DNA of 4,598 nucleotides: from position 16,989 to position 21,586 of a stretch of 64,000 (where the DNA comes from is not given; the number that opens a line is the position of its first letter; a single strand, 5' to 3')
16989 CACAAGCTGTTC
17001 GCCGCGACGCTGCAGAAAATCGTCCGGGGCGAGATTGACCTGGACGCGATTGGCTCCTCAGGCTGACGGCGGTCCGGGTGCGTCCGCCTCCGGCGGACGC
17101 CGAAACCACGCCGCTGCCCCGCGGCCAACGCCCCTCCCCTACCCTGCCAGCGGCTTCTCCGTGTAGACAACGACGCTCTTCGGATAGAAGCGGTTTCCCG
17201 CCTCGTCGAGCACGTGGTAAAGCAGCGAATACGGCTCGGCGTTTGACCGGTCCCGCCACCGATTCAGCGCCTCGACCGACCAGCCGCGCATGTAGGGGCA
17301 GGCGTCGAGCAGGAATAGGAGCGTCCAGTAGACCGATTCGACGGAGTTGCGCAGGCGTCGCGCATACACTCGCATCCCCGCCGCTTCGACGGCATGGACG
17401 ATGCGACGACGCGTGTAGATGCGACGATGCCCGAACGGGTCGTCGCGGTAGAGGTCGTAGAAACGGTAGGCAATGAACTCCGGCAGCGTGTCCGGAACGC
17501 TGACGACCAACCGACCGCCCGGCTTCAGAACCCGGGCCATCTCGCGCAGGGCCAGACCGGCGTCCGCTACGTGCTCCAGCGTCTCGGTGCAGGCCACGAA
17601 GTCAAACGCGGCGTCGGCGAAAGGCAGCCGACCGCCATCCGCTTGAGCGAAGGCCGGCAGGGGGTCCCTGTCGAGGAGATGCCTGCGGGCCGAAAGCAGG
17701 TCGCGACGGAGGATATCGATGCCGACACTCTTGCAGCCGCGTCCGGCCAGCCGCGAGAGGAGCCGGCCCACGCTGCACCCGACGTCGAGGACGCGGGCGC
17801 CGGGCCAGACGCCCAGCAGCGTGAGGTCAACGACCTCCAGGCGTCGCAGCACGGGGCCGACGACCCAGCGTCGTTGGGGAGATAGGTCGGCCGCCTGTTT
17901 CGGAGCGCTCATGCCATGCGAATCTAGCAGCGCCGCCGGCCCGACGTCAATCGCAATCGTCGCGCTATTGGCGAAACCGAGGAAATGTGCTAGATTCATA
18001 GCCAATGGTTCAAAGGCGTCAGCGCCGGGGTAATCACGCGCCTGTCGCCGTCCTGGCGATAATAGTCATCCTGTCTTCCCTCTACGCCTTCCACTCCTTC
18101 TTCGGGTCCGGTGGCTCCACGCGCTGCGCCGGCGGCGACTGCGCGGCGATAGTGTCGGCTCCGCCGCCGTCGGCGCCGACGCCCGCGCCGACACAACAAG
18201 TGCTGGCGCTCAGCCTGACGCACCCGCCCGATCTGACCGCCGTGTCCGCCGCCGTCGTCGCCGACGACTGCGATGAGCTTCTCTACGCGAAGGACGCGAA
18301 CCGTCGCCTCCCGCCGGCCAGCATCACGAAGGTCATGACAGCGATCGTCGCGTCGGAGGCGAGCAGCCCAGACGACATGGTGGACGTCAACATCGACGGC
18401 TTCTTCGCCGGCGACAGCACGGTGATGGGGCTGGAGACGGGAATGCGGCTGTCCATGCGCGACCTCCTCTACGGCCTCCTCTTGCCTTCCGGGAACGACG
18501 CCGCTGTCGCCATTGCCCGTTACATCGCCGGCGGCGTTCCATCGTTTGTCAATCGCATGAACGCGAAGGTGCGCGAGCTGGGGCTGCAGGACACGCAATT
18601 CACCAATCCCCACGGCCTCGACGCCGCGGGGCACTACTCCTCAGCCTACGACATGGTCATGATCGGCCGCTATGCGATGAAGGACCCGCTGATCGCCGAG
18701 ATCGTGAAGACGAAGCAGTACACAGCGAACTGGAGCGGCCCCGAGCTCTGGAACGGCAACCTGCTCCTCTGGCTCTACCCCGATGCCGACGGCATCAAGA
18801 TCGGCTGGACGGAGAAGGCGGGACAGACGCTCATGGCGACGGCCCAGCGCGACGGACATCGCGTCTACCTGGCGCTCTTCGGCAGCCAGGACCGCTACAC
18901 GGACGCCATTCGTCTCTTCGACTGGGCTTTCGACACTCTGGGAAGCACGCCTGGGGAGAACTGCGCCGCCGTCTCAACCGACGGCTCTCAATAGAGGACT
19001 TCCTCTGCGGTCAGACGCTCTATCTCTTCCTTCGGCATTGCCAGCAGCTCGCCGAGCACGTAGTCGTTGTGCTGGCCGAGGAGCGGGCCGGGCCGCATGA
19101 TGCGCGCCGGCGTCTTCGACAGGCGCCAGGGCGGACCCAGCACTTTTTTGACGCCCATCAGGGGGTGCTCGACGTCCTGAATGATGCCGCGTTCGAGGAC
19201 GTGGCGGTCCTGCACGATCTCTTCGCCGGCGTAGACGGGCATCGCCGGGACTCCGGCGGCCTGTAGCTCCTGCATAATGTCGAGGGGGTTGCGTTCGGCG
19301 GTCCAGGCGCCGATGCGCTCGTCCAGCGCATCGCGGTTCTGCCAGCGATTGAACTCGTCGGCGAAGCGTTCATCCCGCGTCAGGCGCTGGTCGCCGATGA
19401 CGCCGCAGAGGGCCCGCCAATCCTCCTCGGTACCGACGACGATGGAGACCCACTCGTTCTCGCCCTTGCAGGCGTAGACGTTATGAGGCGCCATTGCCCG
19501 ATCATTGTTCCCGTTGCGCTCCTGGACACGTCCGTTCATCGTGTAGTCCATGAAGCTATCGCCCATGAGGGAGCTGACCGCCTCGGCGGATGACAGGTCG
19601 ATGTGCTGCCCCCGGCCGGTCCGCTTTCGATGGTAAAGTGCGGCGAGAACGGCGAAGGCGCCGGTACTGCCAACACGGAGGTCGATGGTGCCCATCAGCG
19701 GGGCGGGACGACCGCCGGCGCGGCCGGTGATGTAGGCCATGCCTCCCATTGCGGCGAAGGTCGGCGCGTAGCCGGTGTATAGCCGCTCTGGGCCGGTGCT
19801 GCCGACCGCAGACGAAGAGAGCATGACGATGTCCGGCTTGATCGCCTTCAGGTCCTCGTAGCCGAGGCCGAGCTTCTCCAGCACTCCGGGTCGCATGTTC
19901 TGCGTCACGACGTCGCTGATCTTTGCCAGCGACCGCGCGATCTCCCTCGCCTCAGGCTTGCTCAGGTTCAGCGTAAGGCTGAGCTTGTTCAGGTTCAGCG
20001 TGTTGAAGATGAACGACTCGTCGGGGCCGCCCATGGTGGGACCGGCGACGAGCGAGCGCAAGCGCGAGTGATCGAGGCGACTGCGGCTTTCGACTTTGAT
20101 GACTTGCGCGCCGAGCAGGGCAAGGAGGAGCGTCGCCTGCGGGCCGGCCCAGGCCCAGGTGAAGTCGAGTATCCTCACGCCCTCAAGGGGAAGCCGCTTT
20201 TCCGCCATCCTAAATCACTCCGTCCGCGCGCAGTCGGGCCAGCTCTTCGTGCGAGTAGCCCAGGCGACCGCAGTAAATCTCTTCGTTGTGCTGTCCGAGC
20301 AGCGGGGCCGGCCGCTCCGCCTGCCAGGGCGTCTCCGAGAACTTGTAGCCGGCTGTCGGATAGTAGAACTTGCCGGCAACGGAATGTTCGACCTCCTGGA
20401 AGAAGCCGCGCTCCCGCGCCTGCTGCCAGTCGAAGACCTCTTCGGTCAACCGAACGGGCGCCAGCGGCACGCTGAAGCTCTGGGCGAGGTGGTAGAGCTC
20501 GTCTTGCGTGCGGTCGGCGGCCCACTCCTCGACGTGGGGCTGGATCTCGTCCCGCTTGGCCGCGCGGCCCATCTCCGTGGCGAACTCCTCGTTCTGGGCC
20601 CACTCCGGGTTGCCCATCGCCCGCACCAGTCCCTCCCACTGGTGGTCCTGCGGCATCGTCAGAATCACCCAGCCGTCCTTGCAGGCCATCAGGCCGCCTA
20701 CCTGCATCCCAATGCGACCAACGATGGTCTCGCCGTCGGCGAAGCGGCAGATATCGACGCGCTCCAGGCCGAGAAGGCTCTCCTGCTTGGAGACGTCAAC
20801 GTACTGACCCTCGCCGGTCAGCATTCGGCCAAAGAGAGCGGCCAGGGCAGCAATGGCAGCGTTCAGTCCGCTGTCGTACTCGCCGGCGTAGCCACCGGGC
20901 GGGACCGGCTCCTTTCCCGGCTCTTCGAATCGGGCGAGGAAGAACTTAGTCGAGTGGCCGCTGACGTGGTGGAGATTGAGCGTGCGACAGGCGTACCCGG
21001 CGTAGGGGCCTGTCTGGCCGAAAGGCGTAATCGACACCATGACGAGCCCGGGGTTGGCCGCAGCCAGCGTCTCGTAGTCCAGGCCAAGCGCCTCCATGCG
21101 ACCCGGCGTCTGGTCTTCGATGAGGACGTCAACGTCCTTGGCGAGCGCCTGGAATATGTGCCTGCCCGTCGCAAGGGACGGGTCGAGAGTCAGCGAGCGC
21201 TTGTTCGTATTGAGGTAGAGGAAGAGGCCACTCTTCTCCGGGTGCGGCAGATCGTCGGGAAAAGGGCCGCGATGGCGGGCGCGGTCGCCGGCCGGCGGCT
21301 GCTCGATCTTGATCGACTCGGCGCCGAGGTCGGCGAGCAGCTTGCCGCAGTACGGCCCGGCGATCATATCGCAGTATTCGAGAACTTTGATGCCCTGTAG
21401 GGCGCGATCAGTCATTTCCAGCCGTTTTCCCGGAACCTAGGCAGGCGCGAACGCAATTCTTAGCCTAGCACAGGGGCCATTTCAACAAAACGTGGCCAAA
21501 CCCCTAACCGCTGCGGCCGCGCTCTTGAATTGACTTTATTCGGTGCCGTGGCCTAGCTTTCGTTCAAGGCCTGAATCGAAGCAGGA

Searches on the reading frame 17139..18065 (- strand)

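Call 58: search_protein_families(library=pfam, proteins=[window:17139-18065:-], max_evalue=0.0001)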
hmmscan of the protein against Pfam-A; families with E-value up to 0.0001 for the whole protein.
window:17139-18065:- (308 aa): 8 families
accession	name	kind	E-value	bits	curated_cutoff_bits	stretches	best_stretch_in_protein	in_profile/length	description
PF08241.18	Methyltransf_11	-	4.6e-23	82.1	21.2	1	93-188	1-95/95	Methyltransferase domain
PF13489.12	Methyltransf_23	-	2.4e-20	73.4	27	1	89-234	23-162/164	Methyltransferase domain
PF13649.12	Methyltransf_25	-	3.3e-19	69.8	27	1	92-184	1-97/97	Methyltransferase domain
PF13847.12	Methyltransf_31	-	6.8e-18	65.2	27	1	89-198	4-119/145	Methyltransferase domain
PF08242.18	Methyltransf_12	-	1.1e-14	55.3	30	1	93-186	1-98/98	Methyltransferase domain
PF01209.24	Ubie_methyltran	-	1.8e-11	44.3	20.1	1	84-189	43-152/233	ubiE/COQ5 methyltransferase family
PF03141.22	Methyltransf_29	-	1.5e-07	30.9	23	1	91-192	120-221/506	Putative S-adenosyl-L-methionine-dependent methyltransferase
PF07021.18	MetW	-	1.8e-07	31.4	21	1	86-192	11-111/193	Methionine biosynthesis protein MetW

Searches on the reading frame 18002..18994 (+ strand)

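Call 58: search_protein_families(library=pfam, proteins=[window:18002-18994:+], max_evalue=0.0001)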
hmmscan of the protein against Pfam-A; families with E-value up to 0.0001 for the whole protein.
window:18002-18994:+ (330 aa): 2 families
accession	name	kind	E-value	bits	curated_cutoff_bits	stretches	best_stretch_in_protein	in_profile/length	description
PF00768.25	Peptidase_S11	-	2.1e-61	207.9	27.6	1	73-295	5-237/239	D-alanyl-D-alanine carboxypeptidase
PF13354.11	Beta-lactamase2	-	6.7e-05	22.8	22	1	96-219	14-140/214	Beta-lactamase enzyme family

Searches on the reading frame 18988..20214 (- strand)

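Call 58: search_protein_families(library=pfam, proteins=[window:18988-20214:-], max_evalue=0.0001)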
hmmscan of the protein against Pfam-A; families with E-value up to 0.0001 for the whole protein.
window:18988-20214:- (408 aa): 1 family
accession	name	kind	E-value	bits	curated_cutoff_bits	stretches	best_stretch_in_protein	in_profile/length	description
PF02515.22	CoA_transf_3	-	6.1e-111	371.5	23.3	1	10-383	1-366/366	CoA-transferase family III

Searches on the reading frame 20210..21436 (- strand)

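Call 58: search_protein_families(library=pfam, proteins=[window:20210-21436:-], max_evalue=0.0001)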
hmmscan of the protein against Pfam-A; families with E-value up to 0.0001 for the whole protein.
window:20210-21436:- (408 aa): 1 family
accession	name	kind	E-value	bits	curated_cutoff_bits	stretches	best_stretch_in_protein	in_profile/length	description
PF02515.22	CoA_transf_3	-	1.2e-93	314.6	23.3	1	13-384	1-366/366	CoA-transferase family III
